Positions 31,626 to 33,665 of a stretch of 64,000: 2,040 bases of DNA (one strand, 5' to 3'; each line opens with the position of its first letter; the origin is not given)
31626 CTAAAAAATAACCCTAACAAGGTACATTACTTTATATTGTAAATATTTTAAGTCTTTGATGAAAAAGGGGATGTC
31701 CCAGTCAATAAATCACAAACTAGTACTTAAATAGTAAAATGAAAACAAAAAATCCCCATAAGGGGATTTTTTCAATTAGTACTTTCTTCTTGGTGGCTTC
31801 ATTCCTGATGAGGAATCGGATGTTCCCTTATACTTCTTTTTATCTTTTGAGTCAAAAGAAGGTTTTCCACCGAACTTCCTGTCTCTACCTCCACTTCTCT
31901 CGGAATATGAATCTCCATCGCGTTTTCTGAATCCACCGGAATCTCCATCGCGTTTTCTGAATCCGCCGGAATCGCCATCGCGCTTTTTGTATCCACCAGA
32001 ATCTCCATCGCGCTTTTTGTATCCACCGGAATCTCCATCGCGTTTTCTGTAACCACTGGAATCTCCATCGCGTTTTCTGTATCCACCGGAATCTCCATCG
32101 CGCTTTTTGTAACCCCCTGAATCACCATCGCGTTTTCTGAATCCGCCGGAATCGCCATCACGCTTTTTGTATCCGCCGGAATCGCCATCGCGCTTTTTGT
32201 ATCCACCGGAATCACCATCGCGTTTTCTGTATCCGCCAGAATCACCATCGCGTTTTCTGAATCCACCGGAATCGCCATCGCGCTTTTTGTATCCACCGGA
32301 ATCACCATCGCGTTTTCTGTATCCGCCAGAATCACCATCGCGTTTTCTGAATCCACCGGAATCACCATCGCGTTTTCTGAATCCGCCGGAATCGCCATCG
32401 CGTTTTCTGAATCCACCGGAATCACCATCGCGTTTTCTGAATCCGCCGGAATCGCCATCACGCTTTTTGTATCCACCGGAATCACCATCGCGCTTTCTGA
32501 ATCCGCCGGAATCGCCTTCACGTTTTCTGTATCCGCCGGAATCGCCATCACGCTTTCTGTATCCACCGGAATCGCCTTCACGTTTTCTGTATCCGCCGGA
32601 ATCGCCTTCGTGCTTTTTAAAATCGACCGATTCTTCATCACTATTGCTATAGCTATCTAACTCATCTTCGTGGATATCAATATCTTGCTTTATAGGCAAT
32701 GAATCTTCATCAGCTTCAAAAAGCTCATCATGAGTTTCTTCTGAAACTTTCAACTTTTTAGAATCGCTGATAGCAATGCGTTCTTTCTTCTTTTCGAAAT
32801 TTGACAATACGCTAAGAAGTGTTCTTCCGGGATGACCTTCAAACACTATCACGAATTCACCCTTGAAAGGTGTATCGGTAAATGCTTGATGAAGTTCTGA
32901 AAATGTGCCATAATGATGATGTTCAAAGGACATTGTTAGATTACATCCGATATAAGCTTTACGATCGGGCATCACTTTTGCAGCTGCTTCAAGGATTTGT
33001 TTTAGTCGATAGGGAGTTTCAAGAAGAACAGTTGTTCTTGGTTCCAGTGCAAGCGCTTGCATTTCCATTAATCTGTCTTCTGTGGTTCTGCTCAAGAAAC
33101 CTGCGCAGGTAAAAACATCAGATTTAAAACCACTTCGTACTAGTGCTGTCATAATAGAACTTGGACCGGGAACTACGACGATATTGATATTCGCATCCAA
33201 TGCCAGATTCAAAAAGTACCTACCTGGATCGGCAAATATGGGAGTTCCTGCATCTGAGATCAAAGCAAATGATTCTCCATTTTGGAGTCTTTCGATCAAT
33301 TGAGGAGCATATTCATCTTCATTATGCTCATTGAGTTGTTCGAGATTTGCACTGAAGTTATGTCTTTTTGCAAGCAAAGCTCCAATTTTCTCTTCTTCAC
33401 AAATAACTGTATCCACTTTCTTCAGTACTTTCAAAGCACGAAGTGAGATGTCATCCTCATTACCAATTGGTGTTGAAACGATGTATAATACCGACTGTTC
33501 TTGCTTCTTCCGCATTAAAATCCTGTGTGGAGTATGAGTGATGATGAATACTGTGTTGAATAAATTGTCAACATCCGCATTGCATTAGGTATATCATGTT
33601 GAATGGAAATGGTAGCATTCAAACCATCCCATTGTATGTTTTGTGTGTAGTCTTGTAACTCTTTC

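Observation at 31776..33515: RsmI rRNA methyltransferase carrying a ~24-copy 'DGDSGG[YF][RK]KR' decapeptide array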

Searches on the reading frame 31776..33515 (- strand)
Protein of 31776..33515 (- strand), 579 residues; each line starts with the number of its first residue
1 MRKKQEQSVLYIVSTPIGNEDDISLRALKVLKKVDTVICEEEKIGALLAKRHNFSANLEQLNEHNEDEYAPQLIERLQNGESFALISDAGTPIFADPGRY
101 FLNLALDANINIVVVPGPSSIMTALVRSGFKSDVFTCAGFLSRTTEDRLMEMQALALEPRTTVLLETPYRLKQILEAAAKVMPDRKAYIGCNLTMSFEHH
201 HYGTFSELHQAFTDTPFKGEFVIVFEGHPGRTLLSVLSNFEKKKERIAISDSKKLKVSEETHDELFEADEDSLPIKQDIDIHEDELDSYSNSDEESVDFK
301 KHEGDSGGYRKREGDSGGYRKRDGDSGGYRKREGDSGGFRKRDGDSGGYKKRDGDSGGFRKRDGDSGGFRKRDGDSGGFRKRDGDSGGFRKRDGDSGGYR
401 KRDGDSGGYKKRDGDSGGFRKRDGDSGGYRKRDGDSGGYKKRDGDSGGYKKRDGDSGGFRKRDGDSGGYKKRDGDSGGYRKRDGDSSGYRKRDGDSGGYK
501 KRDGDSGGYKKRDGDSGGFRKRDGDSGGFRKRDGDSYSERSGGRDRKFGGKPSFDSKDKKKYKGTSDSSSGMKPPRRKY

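Call 4: search_protein_families(library=pfam, proteins=[window:31776-33515:-], max_evalue=0.01)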
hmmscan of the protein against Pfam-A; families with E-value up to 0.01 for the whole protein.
window:31776-33515:- (579 aa): 1 family
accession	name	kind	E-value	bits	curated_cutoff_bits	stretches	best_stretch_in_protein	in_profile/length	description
PF00590.25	TP_methylase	-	2.6e-30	106.4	27.8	1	10-208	2-211/212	Tetrapyrrole (Corrin/Porphyrin) Methylases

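Call 5: search_protein_families(library=ncbifam, proteins=[window:31776-33515:-], max_evalue=0.01)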
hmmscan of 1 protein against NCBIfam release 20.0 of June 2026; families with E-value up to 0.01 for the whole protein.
window:31776-33515:- (579 aa): 10 families
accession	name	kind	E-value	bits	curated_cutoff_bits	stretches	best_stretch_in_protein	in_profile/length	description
TIGR00096.1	TIGR00096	equivalog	3.2e-51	174.4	167.9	1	9-230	1-224/275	16S rRNA (cytidine(1402)-2'-O)-methyltransferase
NF011570.0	PRK14994.1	equivalog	2.3e-45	155.1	502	1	4-228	8-235/287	16S rRNA (cytidine(1402)-2'-O)-methyltransferase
NF000535.3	MSCRAMM_SdrC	exception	4.5e-07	28.3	1700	2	394-570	728-904/963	MSCRAMM family adhesin SdrC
NF033609.2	MSCRAMM_ClfA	exception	5.4e-07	27.7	1150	1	287-570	605-866/934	MSCRAMM family adhesin clumping factor ClfA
NF012181.0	MSCRAMM_SdrD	exception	1.1e-06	26.4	2500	2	375-558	1125-1334/1379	MSCRAMM family adhesin SdrD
NF033845.1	MSCRAMM_ClfB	exception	5.6e-06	24.6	999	1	350-576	592-804/871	MSCRAMM family adhesin clumping factor ClfB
TIGR02467.1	CbiE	equivalog_domain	6e-06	25.9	92.9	1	17-210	6-193/204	precorrin-6y C5,15-methyltransferase (decarboxylating) subunit CbiE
TIGR01466.1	cobJ_cbiH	equivalog_domain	3.8e-05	23.4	246.35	1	10-124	1-114/239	precorrin-3B C(17)-methyltransferase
NF004455.0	PRK05787.1-3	equivalog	0.00083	19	258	1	9-176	2-168/221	cobalt-precorrin-7 (C(5))-methyltransferase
NF004460.0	PRK05787.2-3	equivalog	0.0042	16.6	291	1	10-136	2-122/207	cobalt-precorrin-7 (C(5))-methyltransferase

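Call 7: find_homologous_proteins(query=window:31776-33515:-, max_evalue=0.00001)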
Query window:31776-33515:- (579 aa): 268 proteins with E <= 0.00001 among 5592 candidates; the best 120 are listed.
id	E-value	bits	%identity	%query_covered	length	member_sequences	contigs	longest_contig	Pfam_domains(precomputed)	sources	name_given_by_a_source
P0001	0.0e+0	1390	90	100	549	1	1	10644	PF00590.26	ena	-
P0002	0.0e+0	1266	100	100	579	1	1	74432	PF00590.26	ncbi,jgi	ncbi:MAG: hypothetical protein RL734_87 [Bacteroidota bacterium]|jgi:16S rRNA (cytidine1402-2'-O)-me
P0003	0.0e+0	1254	83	100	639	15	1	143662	PF00590.26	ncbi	-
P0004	0.0e+0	1214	96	100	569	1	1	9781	PF00590.26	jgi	-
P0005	0.0e+0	1184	91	100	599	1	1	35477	PF00590.26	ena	-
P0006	0.0e+0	1155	87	100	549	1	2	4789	PF00590.26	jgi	jgi:16S rRNA (cytidine(1402)-2'-O)-methyltransferase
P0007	0.0e+0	1153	92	100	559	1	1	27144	PF00590.26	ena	-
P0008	0.0e+0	1139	86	100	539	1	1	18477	PF00590.26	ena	-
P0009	0.0e+0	1128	88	100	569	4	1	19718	PF00590.26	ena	-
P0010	0.0e+0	1120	93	100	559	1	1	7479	PF00590.26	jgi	jgi:16S rRNA (cytidine1402-2'-O)-methyltransferase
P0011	0.0e+0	1063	97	79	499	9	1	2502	PF00590.26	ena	-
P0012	0.0e+0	1040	93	80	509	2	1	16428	PF00590.26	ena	-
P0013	8.3e-273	924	86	74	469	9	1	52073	PF00590.26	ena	-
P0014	1.8e-233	794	80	78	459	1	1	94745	PF00590.26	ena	-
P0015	8.7e-231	786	93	65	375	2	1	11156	PF00590.26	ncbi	ncbi:MAG: 16S rRNA (cytidine(1402)-2'-O)-methyltransferase, partial [Ignavibacteria bacterium]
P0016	5.6e-204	697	87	64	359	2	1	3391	PF00590.26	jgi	jgi:16S rRNA (cytidine1402-2'-O)-methyltransferase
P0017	5.9e-192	657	80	69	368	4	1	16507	PF00590.26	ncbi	ncbi:MAG: 16S rRNA (cytidine(1402)-2'-O)-methyltransferase, partial [Ignavibacteria bacterium]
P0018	1.9e-169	583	65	80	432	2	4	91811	PF00590.26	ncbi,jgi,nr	ncbi:MAG: 16S rRNA (cytidine(1402)-2'-O)-methyltransferase [Ignavibacteria bacterium]|nr:16S rRNA (c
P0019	2.3e-164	566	70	78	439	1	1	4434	PF00590.26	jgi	jgi:16S rRNA (cytidine1402-2'-O)-methyltransferase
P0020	1.6e-160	554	69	78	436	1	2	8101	PF00590.26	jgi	jgi:16S rRNA (cytidine1402-2'-O)-methyltransferase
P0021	9.5e-157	541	69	77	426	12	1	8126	PF00590.26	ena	-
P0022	2.2e-156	540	68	84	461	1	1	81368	PF00590.26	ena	-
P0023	3.7e-156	539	69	74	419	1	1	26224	PF00590.26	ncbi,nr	ncbi:hypothetical protein LBMAG35_11750 [Chlorobiota bacterium]|nr:hypothetical protein LBMAG35_1175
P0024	5.2e-152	525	66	82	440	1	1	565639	PF00590.26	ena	-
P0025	1.7e-150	520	69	70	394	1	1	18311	PF00590.26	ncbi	ncbi:MAG: hypothetical protein RLZZ578_88 [Bacteroidota bacterium]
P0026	2.3e-150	520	65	77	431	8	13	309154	PF00590.26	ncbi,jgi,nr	ncbi:MAG: 16S rRNA (cytidine(1402)-2'-O)-methyltransferase [Ignavibacteria bacterium]|nr:16S rRNA (c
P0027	2.4e-150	520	69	70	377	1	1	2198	PF00590.26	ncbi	ncbi:MAG: 16S rRNA (cytidine(1402)-2'-O)-methyltransferase, partial [Ignavibacteria bacterium]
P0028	4.2e-149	516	67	75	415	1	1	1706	PF00590.26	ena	-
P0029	1.6e-147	511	66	75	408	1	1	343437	PF00590.26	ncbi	-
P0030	1.7e-147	511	69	68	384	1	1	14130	PF00590.26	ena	-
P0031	5.6e-145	502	67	73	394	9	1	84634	PF00590.26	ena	-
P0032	1.3e-144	501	70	65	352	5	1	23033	PF00590.26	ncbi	ncbi:MAG: 16S rRNA (cytidine(1402)-2'-O)-methyltransferase, partial [Ignavibacteria bacterium]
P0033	4.6e-144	499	68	67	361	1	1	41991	PF00590.26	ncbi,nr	ncbi:MAG: 16S rRNA (cytidine(1402)-2'-O)-methyltransferase [Bacteroidetes bacterium]|nr:16S rRNA (cy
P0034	2.4e-143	497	71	59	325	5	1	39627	PF00590.26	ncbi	ncbi:MAG: 16S rRNA (cytidine(1402)-2'-O)-methyltransferase, partial [Candidatus Kapaibacteriota bact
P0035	2.9e-142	493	71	64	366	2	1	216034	PF00590.26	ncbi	ncbi:MAG: 16S rRNA (cytidine(1402)-2'-O)-methyltransferase [Ignavibacteria bacterium]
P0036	4.0e-104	367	71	39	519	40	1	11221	PF00590.26,PF23348.2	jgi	jgi:16S rRNA (cytidine1402-2'-O)-methyltransferase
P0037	3.8e-93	331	49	72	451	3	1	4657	PF00590.26,PF23348.2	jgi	jgi:16S rRNA (cytidine1402-2'-O)-methyltransferase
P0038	5.2e-93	331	70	39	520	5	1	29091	PF00590.26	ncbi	-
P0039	8.3e-93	330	49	72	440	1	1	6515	PF00590.26,PF23348.2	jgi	jgi:16S rRNA (cytidine1402-2'-O)-methyltransferase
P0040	1.7e-92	329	47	79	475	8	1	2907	PF00590.26,PF23348.2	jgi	jgi:16S rRNA (cytidine1402-2'-O)-methyltransferase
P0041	8.9e-89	317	-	-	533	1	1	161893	PF00590.26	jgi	jgi:16S rRNA (cytidine1402-2'-O)-methyltransferase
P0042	9.1e-87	310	61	38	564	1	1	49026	PF00590.26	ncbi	ncbi:MAG: 16S rRNA (cytidine(1402)-2'-O)-methyltransferase [Bacteroidota bacterium]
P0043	6.0e-86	307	54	45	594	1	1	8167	PF00590.26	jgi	-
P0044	2.3e-85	305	54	45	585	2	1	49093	PF00590.26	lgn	-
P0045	8.9e-82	294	-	-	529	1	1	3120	PF00590.26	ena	-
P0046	8.1e-80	287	44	89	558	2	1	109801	PF00590.26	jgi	jgi:16S rRNA (cytidine1402-2'-O)-methyltransferase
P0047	1.2e-79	287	57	40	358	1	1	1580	PF00590.26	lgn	-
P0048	3.3e-79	285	61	39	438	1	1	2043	PF00590.26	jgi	jgi:16S rRNA (cytidine1402-2'-O)-methyltransferase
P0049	6.0e-79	284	58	39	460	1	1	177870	PF00590.26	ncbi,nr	ncbi:MAG: putative methyltransferase [Ignavibacteria bacterium]|nr:putative methyltransferase [Ignav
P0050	6.3e-79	284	59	38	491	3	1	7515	PF00590.26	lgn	-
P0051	3.5e-78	282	60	38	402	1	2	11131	PF00590.26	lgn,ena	-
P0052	8.7e-78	280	51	46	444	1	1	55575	PF00590.26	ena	-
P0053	1.4e-77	280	57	38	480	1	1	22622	PF00590.26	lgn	-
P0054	2.5e-77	279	63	38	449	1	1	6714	PF00590.26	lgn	-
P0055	5.4e-77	278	59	38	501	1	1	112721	PF00590.26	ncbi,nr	ncbi:MAG: 16S rRNA (cytidine(1402)-2'-O)-methyltransferase [Bacteroidetes bacterium]|nr:16S rRNA (cy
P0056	5.7e-77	278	57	39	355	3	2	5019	PF00590.26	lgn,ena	-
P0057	1.8e-76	276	55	39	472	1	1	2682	PF00590.26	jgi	jgi:16S rRNA (cytidine1402-2'-O)-methyltransferase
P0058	2.7e-76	275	57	38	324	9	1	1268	PF00590.26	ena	-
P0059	2.8e-76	275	56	39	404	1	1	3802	PF00590.26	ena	-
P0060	4.5e-76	275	60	39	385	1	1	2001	PF00590.26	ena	-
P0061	4.8e-76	275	58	39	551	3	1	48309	PF00590.26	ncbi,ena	-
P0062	6.6e-76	274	57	39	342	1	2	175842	PF00590.26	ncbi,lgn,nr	ncbi:MAG: 16S rRNA (cytidine(1402)-2'-O)-methyltransferase [Bacteroidetes bacterium]|nr:MAG: 16S rRN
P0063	8.0e-76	274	57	39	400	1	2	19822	PF00590.26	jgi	jgi:16S rRNA (cytidine1402-2'-O)-methyltransferase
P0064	8.7e-76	274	58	39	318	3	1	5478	PF00590.26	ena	-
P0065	1.7e-75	273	56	39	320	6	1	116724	PF00590.26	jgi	jgi:16S rRNA (cytidine1402-2'-O)-methyltransferase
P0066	2.2e-75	272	59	39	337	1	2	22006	PF00590.26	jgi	jgi:16S rRNA (cytidine1402-2'-O)-methyltransferase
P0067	3.8e-75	272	39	31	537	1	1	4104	PF00590.26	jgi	jgi:16S rRNA (cytidine1402-2'-O)-methyltransferase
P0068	4.3e-75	271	56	39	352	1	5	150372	PF00590.26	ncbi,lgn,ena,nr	ncbi:MAG: 16S rRNA (cytidine(1402)-2'-O)-methyltransferase [Bacteroidetes bacterium]|nr:16S rRNA (cy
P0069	5.6e-75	271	53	42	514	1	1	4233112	PF00590.26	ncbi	-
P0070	1.2e-74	270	58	38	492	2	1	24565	PF00590.26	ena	-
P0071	1.2e-74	270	44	65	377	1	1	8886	PF00590.26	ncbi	-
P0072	1.2e-74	270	44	90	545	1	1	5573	PF00590.26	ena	-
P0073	1.4e-74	270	58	39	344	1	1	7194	PF00590.26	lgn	-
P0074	1.6e-74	270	56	39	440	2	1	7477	PF00590.26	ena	-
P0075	2.1e-74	269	38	87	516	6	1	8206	PF00590.26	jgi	-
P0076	3.0e-74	269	60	39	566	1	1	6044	PF00590.26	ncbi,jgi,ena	jgi:16S rRNA (cytidine1402-2'-O)-methyltransferase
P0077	7.6e-74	267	59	39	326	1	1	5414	PF00590.26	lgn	-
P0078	1.1e-73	267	41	88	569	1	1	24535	PF00590.26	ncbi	-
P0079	2.3e-73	266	57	38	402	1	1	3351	PF00590.26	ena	-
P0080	2.7e-73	266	58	39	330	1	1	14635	PF00590.26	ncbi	-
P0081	3.3e-73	265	44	75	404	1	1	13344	PF00590.26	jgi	jgi:16S rRNA (cytidine1402-2'-O)-methyltransferase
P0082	3.5e-73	265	57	39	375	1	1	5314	PF00590.26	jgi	jgi:16S rRNA (cytidine1402-2'-O)-methyltransferase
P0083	3.9e-73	265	59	39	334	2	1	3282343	PF00590.26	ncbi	-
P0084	4.4e-73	265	55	39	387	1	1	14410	PF00590.26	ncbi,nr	ncbi:MAG: 16S rRNA (cytidine(1402)-2'-O)-methyltransferase [Ignavibacteriae bacterium]|nr:16S rRNA (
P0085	4.8e-73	265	51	46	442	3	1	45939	PF00590.26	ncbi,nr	ncbi:MAG: 16S rRNA (cytidine(1402)-2'-O)-methyltransferase, partial [Bacteroidetes bacterium]|nr:16S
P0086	6.8e-73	264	58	37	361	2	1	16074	PF00590.26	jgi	-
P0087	7.5e-73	264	59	38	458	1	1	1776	PF00590.26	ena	-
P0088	9.8e-73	264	57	41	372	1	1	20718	PF00590.26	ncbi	-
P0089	1.1e-72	264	46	82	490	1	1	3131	PF00590.26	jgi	jgi:16S rRNA (cytidine1402-2'-O)-methyltransferase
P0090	1.7e-72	263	53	41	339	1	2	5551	PF00590.26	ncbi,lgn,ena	-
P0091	1.7e-72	263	57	39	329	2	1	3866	PF00590.26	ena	-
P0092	1.9e-72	263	56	39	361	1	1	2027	PF00590.26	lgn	-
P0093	5.6e-72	261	42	72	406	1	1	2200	PF00590.26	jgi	-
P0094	6.0e-72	261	57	40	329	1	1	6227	PF00590.26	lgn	-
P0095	8.1e-72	261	56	39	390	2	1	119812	PF00590.26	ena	-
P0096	9.0e-72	261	58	38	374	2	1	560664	PF00590.26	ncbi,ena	-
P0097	1.0e-71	260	59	38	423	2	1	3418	PF00590.26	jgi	jgi:16S rRNA (cytidine1402-2'-O)-methyltransferase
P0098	1.5e-71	260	56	39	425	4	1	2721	PF00590.26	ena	-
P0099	2.1e-71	259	56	39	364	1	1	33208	PF00590.26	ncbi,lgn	-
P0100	2.3e-71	259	41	74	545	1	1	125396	PF00590.26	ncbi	ncbi:MAG: 16S rRNA (cytidine(1402)-2'-O)-methyltransferase [Chloroflexota bacterium]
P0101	2.7e-71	259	56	38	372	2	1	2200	PF00590.26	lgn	-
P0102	3.0e-71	259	56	39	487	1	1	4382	PF00590.26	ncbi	-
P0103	4.0e-71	258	57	38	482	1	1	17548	PF00590.26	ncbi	-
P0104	4.7e-71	258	58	38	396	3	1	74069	PF00590.26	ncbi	-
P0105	5.9e-71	258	36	77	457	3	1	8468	PF00590.26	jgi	jgi:16S rRNA (cytidine1402-2'-O)-methyltransferase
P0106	5.9e-71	258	55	38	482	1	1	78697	PF00590.26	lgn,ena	-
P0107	1.1e-70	257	56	37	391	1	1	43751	PF00590.26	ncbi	-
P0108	1.2e-70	257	41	73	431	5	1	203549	PF00590.26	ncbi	-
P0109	1.4e-70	257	56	37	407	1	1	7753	PF00590.26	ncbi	-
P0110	1.4e-70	257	53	41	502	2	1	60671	PF00590.26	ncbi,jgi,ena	jgi:16S rRNA (cytidine1402-2'-O)-methyltransferase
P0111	1.7e-70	256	54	38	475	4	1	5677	PF00590.26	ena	-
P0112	1.8e-70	256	55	39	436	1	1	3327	PF00590.26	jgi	jgi:16S rRNA (cytidine1402-2'-O)-methyltransferase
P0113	1.8e-70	256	58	39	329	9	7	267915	PF00590.26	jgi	-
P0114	2.0e-70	256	55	39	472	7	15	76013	PF00590.26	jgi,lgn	jgi:16S rRNA (cytidine1402-2'-O)-methyltransferase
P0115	2.0e-70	256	43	73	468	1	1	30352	PF00590.26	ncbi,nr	ncbi:MAG: 16S rRNA (cytidine(1402)-2'-O)-methyltransferase [Candidatus Kapabacteria bacterium]|nr:16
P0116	2.3e-70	256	55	39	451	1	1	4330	PF00590.26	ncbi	-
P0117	2.7e-70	256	55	38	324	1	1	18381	PF00590.26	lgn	-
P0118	3.2e-70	255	55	38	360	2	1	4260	PF00590.26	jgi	-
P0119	4.9e-70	255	60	38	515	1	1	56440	PF00590.26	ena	-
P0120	5.6e-70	255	57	38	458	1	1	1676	PF00590.26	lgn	-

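Call 8: find_related_loci(query=window:31776-33515:-, collection=genome_contigs, flank=5000)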
Query window:31776-33515:- (579 aa) in genome_contigs; peptide patterns used: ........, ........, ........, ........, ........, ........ (x = any residue, [..] = any of these).
72 stretches matched a pattern; 6 encode a relative of the query (tblastn E <= 1e-3); 6 distinct loci.
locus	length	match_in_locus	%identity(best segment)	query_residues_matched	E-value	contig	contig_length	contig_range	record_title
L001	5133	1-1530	81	130-579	0e+0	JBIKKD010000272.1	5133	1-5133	MAG: Candidatus Kapaibacterium sp. isolate ME2014-07-17_3300034279_group5_bin180 Rohwer_bin1113_scaffold_13500_c1, whole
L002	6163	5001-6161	88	1-536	0e+0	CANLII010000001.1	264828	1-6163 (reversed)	MAG: Ignavibacteria bacterium isolate ZE-13oct10-104 genome assembly, contig: ZE-13oct10-C3, whole genome shotgun sequen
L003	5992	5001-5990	71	1-536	2e-159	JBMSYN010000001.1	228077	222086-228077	MAG: Candidatus Kapaibacteriota bacterium isolate LKB_V5_S17_50percent_par_metabat.85 NODE_1_length_228077_cov_14.072208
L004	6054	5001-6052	91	1-542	7e-179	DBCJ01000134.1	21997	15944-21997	MAG TPA_asm: Ignavibacteria bacterium UBA961 UBA961_contig_9603, whole genome shotgun sequence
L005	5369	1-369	80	282-579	2e-44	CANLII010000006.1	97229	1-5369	MAG: Ignavibacteria bacterium isolate ZE-13oct10-104 genome assembly, contig: ZE-13oct10-C45, whole genome shotgun seque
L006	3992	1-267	87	289-579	5e-38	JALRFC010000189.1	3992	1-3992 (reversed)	MAG: Candidatus Kapaibacterium sp. isolate JZJ.24 NODE_189_length_3992_cov_2.117752, whole genome shotgun sequence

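Call 11: search_protein_families(library=pfam, proteins=[P0036, P0041, P0018, P0069, P0083, P0100], max_evalue=0.01)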
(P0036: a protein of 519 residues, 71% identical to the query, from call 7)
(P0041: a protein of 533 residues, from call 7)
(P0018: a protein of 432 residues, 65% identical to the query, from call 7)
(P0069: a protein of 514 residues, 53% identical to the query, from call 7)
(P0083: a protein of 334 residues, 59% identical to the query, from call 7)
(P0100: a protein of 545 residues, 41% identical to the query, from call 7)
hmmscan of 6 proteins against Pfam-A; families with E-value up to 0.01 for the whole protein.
P0036 (519 aa): 2 families
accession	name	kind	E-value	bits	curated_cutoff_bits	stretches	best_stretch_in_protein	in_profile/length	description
PF00590.25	TP_methylase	-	1.3e-28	100.8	27.8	1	9-208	1-211/212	Tetrapyrrole (Corrin/Porphyrin) Methylases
PF23348.1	RDM3_C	-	9.3e-06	26.4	35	1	288-394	22-119/174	RDM3 beta-solenoid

P0041 (533 aa): 1 family
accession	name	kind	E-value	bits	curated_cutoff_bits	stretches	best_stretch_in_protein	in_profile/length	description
PF00590.25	TP_methylase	-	2e-33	116.6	27.8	1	24-223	1-211/212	Tetrapyrrole (Corrin/Porphyrin) Methylases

P0018 (432 aa): 1 family
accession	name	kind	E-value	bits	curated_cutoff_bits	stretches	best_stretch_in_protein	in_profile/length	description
PF00590.25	TP_methylase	-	4e-31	109.1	27.8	1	10-208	2-211/212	Tetrapyrrole (Corrin/Porphyrin) Methylases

P0069 (514 aa): 1 family
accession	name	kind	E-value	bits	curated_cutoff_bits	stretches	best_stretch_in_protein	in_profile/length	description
PF00590.25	TP_methylase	-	1.6e-25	90.8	27.8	1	17-215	2-211/212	Tetrapyrrole (Corrin/Porphyrin) Methylases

P0083 (334 aa): 1 family
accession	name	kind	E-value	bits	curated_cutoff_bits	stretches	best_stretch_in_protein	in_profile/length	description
PF00590.25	TP_methylase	-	8.6e-26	91.6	27.8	1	33-232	1-211/212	Tetrapyrrole (Corrin/Porphyrin) Methylases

P0100 (545 aa): 1 family
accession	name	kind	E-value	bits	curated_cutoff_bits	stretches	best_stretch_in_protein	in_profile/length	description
PF00590.25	TP_methylase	-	2.1e-32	113.2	27.8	1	11-211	1-212/212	Tetrapyrrole (Corrin/Porphyrin) Methylases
